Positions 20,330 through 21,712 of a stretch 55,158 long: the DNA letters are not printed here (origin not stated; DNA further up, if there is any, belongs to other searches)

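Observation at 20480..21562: HKD/PLD-family nuclease inserted between mod and res of a complete type III R-M system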

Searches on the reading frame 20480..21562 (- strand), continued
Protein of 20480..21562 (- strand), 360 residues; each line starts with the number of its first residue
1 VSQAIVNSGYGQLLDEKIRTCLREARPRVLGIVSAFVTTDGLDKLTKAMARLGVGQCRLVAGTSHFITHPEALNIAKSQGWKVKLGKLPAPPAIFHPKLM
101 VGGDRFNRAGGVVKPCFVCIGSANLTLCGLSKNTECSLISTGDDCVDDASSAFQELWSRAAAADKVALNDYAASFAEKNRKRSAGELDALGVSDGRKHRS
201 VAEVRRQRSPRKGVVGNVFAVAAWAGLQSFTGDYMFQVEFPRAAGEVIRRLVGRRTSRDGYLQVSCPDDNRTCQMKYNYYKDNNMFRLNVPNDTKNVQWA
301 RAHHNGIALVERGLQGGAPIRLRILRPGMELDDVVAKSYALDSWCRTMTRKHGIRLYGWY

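Call 66: list_cluster_members(proteins=[L003:10001-11065:+, L014:10001-11062:+, L015:10001-11062:+, L017:10001-11062:+, L033:10001-11035:+, L028:9944-10999:+, L131:8001-9059:+])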
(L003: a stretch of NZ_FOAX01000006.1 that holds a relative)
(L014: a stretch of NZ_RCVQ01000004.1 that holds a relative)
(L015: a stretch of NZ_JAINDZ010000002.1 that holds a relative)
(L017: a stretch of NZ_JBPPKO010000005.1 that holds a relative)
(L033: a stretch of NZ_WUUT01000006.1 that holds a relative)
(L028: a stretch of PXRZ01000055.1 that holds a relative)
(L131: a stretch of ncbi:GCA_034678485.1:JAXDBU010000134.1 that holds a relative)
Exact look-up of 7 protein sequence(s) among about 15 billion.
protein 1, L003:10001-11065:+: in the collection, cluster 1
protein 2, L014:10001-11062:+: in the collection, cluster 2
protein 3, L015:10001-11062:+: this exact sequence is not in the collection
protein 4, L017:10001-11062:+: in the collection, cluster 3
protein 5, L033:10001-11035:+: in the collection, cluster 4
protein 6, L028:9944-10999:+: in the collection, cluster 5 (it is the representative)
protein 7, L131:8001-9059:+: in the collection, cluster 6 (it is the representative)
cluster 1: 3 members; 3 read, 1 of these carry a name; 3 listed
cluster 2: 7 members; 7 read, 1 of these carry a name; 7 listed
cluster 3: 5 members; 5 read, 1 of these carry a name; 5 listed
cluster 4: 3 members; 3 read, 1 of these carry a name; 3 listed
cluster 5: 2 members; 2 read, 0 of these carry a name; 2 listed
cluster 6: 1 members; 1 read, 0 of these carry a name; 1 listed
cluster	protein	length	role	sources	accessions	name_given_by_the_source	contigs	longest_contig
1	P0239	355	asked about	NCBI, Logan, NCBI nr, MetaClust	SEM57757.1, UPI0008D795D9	PLD-like domain-containing protein [Pseudoxanthomonas sp. GM95] | status=active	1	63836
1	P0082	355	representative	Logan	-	-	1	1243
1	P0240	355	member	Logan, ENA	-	-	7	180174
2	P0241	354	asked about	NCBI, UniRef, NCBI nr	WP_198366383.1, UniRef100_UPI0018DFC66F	hypothetical protein [Roseomonas sp. KE0001] | hypothetical protein n=1 Tax=Roseomonas sp. KE0001 TaxID=2479201 RepID=UPI0018DFC66F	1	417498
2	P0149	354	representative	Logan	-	-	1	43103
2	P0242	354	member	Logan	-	-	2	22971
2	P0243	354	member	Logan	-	-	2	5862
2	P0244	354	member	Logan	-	-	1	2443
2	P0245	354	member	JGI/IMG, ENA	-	-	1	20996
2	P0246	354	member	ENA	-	-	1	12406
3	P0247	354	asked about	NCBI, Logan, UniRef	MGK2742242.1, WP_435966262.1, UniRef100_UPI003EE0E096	phospholipase D family protein [Tepidicaulis sp. LMO-SS28] | phospholipase D family protein n=1 Tax=Tepidicaulis sp. LMO-SS28 TaxID=3447455 ...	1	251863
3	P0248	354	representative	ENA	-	-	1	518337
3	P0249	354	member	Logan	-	-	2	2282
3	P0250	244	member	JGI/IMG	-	-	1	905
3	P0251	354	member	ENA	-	-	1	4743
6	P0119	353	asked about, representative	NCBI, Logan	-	-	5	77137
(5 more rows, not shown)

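Call 67: search_dna_similar(query=window:20483-21562:-, collection=plasmids, mode=protein, max_evalue=0.001, max_rows=20)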
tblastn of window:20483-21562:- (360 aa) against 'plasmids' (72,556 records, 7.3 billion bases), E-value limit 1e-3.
No match.

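Call 68: search_dna_similar(query=window:20483-21562:-, collection=phages, mode=protein, max_evalue=0.001, max_rows=10)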
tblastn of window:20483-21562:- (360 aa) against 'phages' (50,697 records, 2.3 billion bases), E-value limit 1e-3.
No match.

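Call 75: search_protein_families(library=pfam, proteins=[L008:594-2348:-, L008:1509-2741:+, L032:2472-5279:+, L032:1702-2403:+, L020:4829-6295:+, L020:8132-9076:-, L020:10642-11307:+, L020:471-4529:-, L125:2188-3138:+, L125:3145-3897:+], max_evalue=0.001)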
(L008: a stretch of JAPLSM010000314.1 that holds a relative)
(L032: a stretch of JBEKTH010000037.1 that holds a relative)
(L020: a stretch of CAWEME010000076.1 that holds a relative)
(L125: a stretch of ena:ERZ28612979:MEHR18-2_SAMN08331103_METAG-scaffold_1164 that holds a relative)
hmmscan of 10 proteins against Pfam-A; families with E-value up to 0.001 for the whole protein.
L008:594-2348:- (584 aa): 1 family
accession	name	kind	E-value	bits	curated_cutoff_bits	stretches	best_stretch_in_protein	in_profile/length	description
PF14104.11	DUF4277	-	2.1e-12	47.9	25.4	1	28-133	2-109/109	Domain of unknown function (DUF4277)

L008:1509-2741:+ (410 aa): 0 families

L032:2472-5279:+ (935 aa): 6 families
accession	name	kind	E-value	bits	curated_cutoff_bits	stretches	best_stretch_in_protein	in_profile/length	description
PF00069.31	Pkinase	-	9.7e-47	160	31.7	1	93-380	1-255/263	Protein kinase domain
PF07714.23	PK_Tyr_Ser-Thr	-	8.1e-31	107.7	23.1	1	94-329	2-231/258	Protein tyrosine and serine/threonine kinase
PF03109.22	ABC1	-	1.4e-06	28.1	22.9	1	167-251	143-224/244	ABC1 atypical kinase-like domain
PF01636.29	APH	-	5.1e-05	23.6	23.2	1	189-241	144-197/239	Phosphotransferase enzyme family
PF06293.20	Kdo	-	0.0004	20.3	21.3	1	168-239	93-167/207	Lipopolysaccharide kinase (Kdo/WaaP) family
PF17667.7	Pkinase_fungal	-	0.00053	19.3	24.1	0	192-268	287-361/387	Fungal protein kinase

L032:1702-2403:+ (233 aa): 4 families
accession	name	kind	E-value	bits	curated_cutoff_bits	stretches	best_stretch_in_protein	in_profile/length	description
PF07638.17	Sigma70_ECF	-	3.3e-56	190.6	21.1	1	49-230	1-184/185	ECF sigma factor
PF13384.12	HTH_23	-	4.8e-06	26.7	24.6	1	185-217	4-36/50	Homeodomain-like domain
PF08281.18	Sigma70_r4_2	-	1.5e-05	25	25.7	1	184-223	13-52/54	Sigma-70, region 4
PF06530.18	Phage_antitermQ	-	6.7e-05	23.3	26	1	166-224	47-105/118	Phage antitermination protein Q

L020:4829-6295:+ (488 aa): 3 families
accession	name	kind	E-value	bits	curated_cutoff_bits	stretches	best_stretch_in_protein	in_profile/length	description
PF01555.25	N6_N4_Mtase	-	8.6e-41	140.7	26.7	1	72-398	1-219/221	DNA methylase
PF02086.21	MethyltransfD12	-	8.9e-06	26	22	0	68-100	172-207/253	D12 class N6 adenine-specific DNA methyltransferase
PF03602.21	Cons_hypoth95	-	3.8e-05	23.9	24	0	52-91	93-133/182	Conserved hypothetical protein 95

L020:8132-9076:- (314 aa): 2 families
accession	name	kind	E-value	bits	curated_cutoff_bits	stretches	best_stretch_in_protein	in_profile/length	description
PF12762.13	DDE_Tnp_IS1595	-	2.7e-35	122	27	1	137-272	5-152/153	ISXO2-like transposase domain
PF12760.12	Zn_ribbon_IS1595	-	7.8e-09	35.8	25.4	1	13-61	2-45/46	Transposase zinc-ribbon domain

L020:10642-11307:+ (221 aa): 1 family
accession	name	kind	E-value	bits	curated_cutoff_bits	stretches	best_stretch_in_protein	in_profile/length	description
PF01841.26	Transglut_core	-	1.3e-17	64.5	23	1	23-139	2-108/108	Transglutaminase-like superfamily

L020:471-4529:- (1352 aa): 0 families

L125:2188-3138:+ (316 aa): 0 families

L125:3145-3897:+ (250 aa): 1 family
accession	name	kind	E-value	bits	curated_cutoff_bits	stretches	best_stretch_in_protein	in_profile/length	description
PF14335.11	DUF4391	-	7.3e-67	226.1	29.9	1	10-243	1-232/232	Domain of unknown function (DUF4391)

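Call 85: search_solved_structures(query=A1, max_evalue=10, show_alignments=2)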
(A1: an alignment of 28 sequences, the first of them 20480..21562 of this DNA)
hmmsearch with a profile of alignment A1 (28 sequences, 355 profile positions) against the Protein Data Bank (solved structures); distinct sequences matched with E-value up to 10: 17.
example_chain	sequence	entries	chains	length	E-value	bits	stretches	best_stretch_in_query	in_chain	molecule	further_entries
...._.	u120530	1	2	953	3.6e-07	32.6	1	112-183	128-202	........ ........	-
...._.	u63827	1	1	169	0.016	17.3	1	115-163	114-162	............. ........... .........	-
4gen_A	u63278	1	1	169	0.021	16.9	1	115-161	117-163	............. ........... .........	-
4gel_A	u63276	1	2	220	0.023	16.8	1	115-163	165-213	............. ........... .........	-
4gem_A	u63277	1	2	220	0.034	16.2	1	115-163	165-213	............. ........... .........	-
9lkx_K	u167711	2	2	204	0.055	15.5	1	107-161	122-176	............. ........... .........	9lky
4ggj_A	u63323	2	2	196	0.29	13.2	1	107-161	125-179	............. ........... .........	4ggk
8q1k_A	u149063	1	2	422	0.9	11.5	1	110-159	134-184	5'-3' exonuclease PLD3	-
6ehi_A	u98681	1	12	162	0.91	11.5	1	106-157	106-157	Nuclease NucT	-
8s86_A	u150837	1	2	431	0.96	11.4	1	110-159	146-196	5'-3' exonuclease PLD3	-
8q1x_A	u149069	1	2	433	0.96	11.4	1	110-159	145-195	5'-3' exonuclease PLD3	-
2qsf_X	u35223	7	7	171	0.97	11.4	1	220-271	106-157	UV excision repair protein RAD23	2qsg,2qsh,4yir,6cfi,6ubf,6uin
9vbg_A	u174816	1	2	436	0.98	11.4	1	110-159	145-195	5'-3' exonuclease PLD3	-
8v5t_A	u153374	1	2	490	1.2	11.2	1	110-160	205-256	5'-3' exonuclease PLD3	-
8v05_A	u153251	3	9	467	1.3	11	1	111-160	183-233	5'-3' exonuclease PLD3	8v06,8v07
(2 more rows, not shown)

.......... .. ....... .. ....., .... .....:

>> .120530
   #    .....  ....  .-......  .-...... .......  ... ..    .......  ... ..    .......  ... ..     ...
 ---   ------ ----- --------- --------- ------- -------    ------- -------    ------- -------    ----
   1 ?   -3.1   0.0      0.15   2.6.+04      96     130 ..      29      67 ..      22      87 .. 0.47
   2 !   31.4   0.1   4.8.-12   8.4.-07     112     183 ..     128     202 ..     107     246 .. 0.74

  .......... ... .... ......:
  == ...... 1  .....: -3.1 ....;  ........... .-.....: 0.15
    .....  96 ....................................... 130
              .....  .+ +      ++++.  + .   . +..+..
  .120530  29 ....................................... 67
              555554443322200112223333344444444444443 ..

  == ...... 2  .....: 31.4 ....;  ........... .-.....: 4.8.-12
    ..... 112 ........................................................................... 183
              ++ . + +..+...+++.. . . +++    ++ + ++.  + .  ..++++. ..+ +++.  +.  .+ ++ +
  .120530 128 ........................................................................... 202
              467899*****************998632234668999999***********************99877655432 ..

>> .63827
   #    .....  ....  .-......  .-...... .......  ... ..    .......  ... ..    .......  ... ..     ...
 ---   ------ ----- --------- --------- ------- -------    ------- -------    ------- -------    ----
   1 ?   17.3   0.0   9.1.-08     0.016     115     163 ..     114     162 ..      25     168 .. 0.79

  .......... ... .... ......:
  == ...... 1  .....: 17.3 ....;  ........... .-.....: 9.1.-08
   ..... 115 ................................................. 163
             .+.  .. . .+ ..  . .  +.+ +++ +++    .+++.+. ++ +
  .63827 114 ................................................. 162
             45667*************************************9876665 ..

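Call 89: find_encoding_contigs(protein=P0017, flank=6000, max_places=1)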
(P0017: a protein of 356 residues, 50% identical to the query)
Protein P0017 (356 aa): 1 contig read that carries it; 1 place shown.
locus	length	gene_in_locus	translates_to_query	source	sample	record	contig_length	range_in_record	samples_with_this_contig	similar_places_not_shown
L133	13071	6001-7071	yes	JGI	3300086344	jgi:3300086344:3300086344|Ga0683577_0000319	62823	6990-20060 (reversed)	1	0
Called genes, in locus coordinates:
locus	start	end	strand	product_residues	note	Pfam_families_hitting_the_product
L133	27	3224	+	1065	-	PF00176:SNF2-rel_dom (weak), PF04851:ResIII (faint), PF00271:Helicase_C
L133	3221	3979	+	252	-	PF14335:DUF4391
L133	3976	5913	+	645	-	PF01555:N6_N4_Mtase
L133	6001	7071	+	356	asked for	PF13091:PLDc_2 (weak)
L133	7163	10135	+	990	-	PF04851:ResIII, PF00270:DEAD (weak), PF19778:RE_endonuc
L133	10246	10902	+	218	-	-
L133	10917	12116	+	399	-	PF03167:UDG (weak)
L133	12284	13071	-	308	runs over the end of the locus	-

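Call 90: find_encoding_contigs(protein=P0022, flank=6000, max_places=1)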
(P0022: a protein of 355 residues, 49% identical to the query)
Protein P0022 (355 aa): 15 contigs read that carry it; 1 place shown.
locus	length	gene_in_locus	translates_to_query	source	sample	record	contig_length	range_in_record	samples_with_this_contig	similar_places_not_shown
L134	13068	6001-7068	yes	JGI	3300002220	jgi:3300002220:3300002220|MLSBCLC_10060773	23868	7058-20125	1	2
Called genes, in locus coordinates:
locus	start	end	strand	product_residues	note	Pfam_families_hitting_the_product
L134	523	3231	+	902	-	PF00176:SNF2-rel_dom (faint), PF00270:DEAD (faint), PF04851:ResIII (weak), PF00271:Helicase_C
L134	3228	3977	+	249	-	PF14335:DUF4391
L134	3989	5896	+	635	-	PF01555:N6_N4_Mtase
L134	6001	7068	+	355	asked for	PF13091:PLDc_2 (weak)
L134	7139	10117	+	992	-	PF00270:DEAD (weak), PF04851:ResIII, PF19778:RE_endonuc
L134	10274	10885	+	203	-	PF00575:S1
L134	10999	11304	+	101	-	-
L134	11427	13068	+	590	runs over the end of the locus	PF00580:UvrD-helicase (faint), PF13245:AAA_19 (weak)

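Call 91: find_encoding_contigs(protein=P0030, flank=6000, max_places=1)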
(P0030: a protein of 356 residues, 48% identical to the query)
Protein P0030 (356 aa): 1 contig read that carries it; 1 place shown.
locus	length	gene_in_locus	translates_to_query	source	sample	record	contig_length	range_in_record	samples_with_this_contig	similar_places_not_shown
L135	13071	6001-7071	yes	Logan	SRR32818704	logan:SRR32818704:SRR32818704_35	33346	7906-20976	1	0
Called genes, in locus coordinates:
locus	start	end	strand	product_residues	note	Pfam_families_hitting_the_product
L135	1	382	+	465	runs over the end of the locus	PF12710:HAD, PF01040:UbiA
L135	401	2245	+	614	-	PF07992:Pyr_redox_2 (faint), PF01266:DAO (faint), PF00732:GMC_oxred_N, PF05199:GMC_oxred_C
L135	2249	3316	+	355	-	PF01073:3Beta_HSD, PF01370:Epimerase, PF02719:Polysacc_synt_2 (faint), PF04321:RmlD_sub_bind, PF05368:NmrA (weak), PF07993:NAD_binding_4, PF16363:GDP_Man_Dehyd, PF13460:NAD_binding_10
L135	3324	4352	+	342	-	PF01073:3Beta_HSD, PF01370:Epimerase, PF02719:Polysacc_synt_2, PF04321:RmlD_sub_bind, PF13460:NAD_binding_10, PF16363:GDP_Man_Dehyd, PF07993:NAD_binding_4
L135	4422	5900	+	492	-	PF13598:DUF4139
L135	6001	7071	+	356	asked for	PF13091:PLDc_2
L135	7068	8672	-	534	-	PF01555:N6_N4_Mtase, PF04471:Mrr_cat, PF22722:NA-iREase1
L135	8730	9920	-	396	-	PF00561:Abhydrolase_1, PF12697:Abhydrolase_6 (weak)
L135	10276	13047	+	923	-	-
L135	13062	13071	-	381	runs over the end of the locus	PF07833:Cu_amine_oxidN1 (weak), PF01520:Amidase_3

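Call 92: find_encoding_contigs(protein=P0072, flank=6000, max_places=1)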
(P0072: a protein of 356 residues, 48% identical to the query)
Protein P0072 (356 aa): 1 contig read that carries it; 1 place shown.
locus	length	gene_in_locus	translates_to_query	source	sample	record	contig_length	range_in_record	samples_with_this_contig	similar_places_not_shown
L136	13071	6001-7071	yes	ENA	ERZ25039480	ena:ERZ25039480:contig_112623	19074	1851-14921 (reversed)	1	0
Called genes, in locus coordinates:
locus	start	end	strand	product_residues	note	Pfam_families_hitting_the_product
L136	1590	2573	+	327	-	PF00291:PALP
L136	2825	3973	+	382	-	PF07497:Rho_RNA_bind, PF00006:ATP-synt_ab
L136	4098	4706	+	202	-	PF06167:Peptidase_M90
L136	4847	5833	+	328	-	PF08279:HTH_11 (weak), PF13280:WYL, PF25583:WCX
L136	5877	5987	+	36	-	-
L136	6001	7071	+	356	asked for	PF13091:PLDc_2 (weak)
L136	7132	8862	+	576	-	PF02086:MethyltransfD12 (faint), PF13847:Methyltransf_31 (faint), PF01555:N6_N4_Mtase, PF04471:Mrr_cat (weak), PF22722:NA-iREase1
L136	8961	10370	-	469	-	PF20154:LNT_N, PF00795:CN_hydrolase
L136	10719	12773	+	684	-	-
